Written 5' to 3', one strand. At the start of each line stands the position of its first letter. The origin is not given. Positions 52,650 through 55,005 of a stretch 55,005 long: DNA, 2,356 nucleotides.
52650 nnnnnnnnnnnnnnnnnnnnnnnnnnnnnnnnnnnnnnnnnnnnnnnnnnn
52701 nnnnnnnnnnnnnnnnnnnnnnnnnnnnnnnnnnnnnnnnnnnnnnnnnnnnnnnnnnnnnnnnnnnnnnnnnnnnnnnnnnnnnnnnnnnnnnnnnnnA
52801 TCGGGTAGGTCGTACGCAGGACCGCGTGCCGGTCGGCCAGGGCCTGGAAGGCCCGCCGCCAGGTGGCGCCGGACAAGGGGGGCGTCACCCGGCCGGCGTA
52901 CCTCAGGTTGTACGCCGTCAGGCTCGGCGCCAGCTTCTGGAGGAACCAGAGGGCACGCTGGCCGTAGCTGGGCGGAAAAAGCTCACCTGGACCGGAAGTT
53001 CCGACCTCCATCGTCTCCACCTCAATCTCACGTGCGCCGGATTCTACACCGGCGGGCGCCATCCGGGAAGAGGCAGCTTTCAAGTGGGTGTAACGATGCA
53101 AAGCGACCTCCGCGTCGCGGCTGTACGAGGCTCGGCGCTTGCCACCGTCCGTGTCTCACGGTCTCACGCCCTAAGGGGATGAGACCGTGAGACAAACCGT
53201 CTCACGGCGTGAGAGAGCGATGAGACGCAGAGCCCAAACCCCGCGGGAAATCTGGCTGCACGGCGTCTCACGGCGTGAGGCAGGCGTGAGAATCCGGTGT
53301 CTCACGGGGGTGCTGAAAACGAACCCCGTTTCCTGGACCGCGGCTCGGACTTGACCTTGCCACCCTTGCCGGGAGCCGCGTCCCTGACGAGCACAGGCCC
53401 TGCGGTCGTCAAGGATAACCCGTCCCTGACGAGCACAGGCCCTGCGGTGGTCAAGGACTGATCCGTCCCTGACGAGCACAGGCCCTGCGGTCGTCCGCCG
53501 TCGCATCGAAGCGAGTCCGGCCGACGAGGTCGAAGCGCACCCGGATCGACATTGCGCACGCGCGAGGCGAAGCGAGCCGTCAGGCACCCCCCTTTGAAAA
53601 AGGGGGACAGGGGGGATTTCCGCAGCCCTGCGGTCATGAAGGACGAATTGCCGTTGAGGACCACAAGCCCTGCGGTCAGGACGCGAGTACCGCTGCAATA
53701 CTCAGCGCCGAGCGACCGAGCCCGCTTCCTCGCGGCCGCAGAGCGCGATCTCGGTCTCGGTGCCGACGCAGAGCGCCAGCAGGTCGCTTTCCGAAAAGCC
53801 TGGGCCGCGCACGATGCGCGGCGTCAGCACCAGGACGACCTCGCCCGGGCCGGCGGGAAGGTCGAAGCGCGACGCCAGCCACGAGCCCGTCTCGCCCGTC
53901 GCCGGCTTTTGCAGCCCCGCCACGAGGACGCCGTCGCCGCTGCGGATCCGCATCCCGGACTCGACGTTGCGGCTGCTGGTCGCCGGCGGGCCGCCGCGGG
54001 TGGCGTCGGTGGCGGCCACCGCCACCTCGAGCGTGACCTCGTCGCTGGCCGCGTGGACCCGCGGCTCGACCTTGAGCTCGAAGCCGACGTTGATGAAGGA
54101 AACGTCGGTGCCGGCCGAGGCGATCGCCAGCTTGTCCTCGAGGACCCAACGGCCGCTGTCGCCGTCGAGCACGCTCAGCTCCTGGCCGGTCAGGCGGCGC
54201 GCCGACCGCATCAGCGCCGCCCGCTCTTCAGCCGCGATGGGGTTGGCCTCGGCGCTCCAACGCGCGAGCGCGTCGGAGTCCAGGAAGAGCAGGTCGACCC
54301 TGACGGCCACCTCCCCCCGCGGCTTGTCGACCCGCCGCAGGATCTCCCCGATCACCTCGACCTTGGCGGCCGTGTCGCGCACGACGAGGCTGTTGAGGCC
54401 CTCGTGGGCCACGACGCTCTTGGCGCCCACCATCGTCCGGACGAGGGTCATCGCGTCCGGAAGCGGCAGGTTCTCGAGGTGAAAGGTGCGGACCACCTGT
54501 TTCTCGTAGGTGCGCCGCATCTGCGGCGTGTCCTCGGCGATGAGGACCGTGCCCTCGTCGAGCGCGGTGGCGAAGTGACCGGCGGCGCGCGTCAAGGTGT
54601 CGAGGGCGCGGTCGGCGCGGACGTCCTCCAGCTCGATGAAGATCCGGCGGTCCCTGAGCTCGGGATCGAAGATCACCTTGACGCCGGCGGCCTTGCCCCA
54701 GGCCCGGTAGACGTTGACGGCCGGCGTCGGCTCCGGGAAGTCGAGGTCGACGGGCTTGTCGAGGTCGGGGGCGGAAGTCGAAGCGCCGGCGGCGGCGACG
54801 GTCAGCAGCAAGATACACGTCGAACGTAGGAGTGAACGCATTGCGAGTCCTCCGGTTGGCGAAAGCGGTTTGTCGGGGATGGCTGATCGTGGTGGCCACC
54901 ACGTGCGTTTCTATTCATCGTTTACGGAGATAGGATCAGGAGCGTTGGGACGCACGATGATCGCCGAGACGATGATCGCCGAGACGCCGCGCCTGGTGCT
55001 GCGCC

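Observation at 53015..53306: Dense array of GTCTCAC heptamers forming perfect palindromes and a 14-bp hairpin in the operon's upstream region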

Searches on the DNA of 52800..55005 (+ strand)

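Call 5: search_rna_families(source=window, start=52800, end=55005, threshold=evalue, max_evalue=1, show_alignments=3)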
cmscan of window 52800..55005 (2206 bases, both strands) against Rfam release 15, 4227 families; matches with E-value up to 1: 0.
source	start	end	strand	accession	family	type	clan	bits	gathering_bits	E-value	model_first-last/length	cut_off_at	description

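Call 39: search_dna_similar(query=window:53145-53345:+, collection=plasmids, mode=distant, max_evalue=0.01, max_rows=30)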
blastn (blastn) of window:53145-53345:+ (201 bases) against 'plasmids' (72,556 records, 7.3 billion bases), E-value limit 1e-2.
No match.
